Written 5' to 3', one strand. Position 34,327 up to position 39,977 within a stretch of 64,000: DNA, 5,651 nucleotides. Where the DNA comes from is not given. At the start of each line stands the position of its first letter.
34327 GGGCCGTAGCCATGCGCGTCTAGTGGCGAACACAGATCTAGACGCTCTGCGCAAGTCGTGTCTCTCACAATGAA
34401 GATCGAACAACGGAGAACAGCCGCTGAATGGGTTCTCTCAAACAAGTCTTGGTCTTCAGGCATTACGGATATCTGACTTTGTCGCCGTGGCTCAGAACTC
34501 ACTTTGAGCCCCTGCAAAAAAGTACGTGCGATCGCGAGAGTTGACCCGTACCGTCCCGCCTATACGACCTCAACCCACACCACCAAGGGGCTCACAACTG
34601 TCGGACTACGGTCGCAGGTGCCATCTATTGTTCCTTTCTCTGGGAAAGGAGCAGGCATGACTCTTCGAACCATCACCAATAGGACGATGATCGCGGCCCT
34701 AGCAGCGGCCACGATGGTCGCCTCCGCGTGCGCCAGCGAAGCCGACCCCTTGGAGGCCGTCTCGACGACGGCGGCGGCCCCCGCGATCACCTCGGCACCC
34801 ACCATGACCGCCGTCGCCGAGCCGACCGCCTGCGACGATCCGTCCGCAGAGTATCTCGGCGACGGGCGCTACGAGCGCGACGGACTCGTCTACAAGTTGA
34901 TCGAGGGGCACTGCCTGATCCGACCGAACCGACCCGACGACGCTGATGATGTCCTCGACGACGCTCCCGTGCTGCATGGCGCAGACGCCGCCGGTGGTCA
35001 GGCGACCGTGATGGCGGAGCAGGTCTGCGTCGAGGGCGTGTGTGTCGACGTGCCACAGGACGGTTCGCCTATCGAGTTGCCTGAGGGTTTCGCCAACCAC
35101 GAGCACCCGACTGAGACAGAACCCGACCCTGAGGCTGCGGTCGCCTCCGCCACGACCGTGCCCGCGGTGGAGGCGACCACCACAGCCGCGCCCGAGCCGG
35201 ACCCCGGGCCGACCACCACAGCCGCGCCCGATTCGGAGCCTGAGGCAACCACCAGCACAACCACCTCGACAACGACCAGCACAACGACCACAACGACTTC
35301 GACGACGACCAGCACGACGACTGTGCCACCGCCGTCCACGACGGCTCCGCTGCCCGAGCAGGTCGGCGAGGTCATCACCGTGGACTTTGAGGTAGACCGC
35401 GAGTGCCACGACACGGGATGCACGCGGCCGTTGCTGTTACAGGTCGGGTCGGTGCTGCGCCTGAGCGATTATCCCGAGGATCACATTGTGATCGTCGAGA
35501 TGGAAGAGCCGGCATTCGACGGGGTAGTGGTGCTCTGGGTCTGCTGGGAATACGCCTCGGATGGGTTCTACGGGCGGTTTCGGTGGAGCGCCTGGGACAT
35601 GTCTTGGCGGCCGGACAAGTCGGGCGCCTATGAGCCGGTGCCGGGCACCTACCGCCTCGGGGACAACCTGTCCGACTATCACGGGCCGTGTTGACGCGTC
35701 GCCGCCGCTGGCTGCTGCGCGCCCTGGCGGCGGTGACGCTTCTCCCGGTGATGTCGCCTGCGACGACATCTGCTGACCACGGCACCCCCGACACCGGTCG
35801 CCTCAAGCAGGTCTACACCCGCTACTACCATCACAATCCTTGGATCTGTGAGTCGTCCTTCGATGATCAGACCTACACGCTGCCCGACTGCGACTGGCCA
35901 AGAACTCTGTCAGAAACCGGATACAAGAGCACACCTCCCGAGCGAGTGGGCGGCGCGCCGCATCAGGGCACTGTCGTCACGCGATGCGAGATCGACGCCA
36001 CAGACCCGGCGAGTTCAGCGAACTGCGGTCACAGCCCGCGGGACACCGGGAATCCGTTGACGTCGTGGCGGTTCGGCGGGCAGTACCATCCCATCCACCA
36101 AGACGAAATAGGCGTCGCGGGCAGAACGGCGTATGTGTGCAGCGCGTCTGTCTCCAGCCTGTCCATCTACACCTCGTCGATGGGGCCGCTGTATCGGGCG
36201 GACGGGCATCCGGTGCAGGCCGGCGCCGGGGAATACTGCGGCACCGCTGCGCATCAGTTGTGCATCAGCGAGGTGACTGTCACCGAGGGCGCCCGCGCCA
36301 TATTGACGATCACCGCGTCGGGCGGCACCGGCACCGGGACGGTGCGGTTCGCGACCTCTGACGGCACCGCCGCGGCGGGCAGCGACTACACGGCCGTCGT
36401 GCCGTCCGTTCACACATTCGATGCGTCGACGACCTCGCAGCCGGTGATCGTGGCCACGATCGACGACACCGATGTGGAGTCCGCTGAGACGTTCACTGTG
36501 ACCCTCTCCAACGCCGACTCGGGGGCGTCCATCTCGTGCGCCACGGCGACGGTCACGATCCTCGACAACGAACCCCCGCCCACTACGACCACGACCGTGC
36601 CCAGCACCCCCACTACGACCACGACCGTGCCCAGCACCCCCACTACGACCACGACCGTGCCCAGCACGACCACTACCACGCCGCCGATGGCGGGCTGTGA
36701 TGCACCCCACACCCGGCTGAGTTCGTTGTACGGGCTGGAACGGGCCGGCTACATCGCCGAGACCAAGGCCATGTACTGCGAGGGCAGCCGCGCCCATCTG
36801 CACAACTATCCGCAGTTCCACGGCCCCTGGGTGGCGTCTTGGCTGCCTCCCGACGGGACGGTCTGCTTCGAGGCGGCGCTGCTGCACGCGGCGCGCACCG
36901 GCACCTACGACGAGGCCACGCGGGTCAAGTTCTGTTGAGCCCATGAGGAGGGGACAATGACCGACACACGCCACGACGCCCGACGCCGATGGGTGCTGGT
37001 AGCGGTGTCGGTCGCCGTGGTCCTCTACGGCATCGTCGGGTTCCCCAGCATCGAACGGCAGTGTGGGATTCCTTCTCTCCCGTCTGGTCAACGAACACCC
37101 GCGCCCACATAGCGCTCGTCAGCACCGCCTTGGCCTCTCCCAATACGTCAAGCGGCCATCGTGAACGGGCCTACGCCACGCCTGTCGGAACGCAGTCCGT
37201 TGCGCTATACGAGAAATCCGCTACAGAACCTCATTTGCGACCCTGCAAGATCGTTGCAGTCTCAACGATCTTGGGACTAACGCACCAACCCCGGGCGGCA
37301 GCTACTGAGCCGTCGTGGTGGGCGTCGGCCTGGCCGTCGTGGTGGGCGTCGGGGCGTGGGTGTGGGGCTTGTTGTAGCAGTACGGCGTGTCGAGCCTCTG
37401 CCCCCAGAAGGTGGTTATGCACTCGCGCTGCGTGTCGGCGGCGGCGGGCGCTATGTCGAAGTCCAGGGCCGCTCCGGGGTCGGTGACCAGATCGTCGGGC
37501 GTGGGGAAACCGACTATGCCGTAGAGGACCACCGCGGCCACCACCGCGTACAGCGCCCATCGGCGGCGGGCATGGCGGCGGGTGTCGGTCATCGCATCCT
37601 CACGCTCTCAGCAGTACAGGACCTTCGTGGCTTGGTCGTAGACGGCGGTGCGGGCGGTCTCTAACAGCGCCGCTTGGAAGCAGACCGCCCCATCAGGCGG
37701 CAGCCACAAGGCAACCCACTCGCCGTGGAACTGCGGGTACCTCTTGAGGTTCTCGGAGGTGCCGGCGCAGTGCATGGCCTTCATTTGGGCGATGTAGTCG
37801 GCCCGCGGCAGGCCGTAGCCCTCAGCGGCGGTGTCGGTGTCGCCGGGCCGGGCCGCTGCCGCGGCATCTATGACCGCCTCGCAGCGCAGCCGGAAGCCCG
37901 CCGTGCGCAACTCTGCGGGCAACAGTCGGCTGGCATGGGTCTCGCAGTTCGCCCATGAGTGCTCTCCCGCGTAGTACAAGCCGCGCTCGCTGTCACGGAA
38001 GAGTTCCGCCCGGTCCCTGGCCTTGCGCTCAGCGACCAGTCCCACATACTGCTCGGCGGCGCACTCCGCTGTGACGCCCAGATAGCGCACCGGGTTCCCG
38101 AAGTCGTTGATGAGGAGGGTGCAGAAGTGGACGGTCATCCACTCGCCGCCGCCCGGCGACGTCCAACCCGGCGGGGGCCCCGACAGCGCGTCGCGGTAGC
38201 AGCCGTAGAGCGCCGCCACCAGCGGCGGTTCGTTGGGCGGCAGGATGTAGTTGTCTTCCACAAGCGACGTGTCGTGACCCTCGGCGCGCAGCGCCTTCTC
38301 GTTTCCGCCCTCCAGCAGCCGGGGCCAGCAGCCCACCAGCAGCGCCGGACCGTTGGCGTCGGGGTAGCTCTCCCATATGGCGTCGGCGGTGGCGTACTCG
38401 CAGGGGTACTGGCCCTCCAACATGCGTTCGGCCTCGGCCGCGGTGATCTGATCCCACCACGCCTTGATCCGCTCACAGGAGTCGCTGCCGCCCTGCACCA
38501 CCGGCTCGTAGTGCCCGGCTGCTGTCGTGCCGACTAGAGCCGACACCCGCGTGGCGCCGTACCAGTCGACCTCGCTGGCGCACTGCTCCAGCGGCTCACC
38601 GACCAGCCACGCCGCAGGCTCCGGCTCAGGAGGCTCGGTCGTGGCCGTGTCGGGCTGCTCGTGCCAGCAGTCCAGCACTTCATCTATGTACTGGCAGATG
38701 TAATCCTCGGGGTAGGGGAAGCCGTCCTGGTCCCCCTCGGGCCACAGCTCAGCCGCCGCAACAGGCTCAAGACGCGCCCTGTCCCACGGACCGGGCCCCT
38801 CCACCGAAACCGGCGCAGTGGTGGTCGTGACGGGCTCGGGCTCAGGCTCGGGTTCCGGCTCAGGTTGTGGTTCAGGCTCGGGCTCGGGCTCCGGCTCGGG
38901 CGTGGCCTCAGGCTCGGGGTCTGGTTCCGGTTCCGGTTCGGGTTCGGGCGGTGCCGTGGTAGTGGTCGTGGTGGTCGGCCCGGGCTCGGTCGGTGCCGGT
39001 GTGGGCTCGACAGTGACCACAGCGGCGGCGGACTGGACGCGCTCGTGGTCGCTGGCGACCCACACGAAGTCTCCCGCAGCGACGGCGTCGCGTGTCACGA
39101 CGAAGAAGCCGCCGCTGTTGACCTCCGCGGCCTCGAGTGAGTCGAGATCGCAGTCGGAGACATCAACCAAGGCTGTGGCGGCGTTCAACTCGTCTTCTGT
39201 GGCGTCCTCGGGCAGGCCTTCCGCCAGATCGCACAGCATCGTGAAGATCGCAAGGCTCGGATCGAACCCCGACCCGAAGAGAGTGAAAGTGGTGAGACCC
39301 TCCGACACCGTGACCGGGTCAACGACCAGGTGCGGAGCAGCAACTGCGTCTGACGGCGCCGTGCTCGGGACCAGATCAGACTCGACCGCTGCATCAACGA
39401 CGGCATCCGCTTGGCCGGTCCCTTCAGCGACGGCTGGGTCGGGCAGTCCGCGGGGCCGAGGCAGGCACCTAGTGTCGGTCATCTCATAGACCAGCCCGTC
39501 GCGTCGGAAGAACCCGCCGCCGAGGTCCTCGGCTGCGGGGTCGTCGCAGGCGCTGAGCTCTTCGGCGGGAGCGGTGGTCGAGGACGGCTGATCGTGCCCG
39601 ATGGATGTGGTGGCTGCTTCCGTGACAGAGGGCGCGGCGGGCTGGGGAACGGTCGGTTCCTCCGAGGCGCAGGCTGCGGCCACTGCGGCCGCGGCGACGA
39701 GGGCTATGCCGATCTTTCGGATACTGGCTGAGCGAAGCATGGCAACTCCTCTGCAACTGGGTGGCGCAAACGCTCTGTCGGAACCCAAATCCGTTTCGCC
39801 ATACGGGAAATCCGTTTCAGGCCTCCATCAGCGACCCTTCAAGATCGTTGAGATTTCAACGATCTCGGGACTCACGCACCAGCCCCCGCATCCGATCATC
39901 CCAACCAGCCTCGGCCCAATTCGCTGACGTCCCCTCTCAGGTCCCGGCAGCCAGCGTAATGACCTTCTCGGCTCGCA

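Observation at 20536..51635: Every junction element carries two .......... boxes at a fixed 22-23 bp spacing: candidate arm-type recombinase sites of one element family using two tRNA targets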

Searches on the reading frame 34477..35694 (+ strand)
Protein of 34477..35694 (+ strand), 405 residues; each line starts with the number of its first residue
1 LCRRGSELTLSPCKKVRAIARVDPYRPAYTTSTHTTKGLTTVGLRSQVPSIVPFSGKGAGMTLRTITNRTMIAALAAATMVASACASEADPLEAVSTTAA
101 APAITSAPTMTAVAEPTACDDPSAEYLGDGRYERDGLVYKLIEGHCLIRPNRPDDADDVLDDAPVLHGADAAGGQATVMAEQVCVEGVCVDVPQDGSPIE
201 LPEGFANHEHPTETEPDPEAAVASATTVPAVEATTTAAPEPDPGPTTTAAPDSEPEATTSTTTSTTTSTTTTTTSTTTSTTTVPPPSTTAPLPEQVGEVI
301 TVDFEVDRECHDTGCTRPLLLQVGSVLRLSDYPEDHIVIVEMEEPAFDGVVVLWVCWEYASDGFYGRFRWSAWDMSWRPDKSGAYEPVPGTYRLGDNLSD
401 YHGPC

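Call 27: search_protein_families(library=pfam, proteins=[window:34477-35694:+], max_evalue=0.01)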
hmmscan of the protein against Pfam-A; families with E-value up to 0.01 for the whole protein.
window:34477-35694:+ (405 aa): 0 families

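Call 84: search_protein_families(library=phrogs, proteins=[window:34477-35694:+], max_evalue=0.001)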
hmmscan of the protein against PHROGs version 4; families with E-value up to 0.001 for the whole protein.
window:34477-35694:+ (405 aa): 0 families

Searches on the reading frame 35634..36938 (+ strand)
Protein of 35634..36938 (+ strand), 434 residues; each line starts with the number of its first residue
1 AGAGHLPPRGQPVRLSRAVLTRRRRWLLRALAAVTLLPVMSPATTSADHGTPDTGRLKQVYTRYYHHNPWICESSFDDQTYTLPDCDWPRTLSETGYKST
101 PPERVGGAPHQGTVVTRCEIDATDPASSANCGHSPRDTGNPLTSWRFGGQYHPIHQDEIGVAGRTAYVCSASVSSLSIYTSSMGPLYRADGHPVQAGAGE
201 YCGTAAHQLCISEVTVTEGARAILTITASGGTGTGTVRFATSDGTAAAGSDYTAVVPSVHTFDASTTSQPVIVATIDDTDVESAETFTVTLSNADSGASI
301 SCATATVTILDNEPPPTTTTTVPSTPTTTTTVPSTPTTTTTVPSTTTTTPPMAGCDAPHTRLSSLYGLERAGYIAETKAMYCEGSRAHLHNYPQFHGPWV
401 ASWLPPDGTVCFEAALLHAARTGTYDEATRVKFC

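Call 27: search_protein_families(library=pfam, proteins=[window:35634-36938:+], max_evalue=0.01)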
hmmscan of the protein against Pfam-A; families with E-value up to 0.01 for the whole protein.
window:35634-36938:+ (434 aa): 1 family
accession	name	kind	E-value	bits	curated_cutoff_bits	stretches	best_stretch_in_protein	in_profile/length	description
PF03160.20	Calx-beta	-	7.5e-14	52.2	27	1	222-312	24-118/119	Calx-beta domain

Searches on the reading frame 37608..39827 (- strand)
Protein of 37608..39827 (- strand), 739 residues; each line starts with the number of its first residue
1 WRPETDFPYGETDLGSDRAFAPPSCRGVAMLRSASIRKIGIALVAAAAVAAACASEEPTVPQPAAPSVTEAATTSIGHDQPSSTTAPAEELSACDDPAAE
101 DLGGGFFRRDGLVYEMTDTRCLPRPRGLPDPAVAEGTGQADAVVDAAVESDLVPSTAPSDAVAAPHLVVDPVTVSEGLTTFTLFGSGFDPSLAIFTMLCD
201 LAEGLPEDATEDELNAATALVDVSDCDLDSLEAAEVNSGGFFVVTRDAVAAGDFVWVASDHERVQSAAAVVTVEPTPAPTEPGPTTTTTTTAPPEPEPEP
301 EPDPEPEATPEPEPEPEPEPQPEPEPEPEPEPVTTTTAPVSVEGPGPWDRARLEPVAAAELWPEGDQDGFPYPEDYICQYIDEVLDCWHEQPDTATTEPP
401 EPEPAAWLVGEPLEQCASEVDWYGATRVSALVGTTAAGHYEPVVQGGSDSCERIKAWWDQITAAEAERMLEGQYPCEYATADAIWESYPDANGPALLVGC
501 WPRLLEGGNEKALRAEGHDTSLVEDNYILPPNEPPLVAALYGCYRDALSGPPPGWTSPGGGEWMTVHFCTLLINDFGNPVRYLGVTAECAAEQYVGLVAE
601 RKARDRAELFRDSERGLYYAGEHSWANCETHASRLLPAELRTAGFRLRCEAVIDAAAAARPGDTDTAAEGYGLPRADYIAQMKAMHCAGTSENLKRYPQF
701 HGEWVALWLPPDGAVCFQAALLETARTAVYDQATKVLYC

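Call 27: search_protein_families(library=pfam, proteins=[window:37608-39827:-], max_evalue=0.01)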
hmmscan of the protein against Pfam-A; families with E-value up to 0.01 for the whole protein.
window:37608-39827:- (739 aa): 1 family
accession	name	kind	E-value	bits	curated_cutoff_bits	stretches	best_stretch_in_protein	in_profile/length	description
PF05887.16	Trypan_PARP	-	0.0066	16.9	100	1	280-340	57-119/134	Procyclic acidic repetitive protein (PARP)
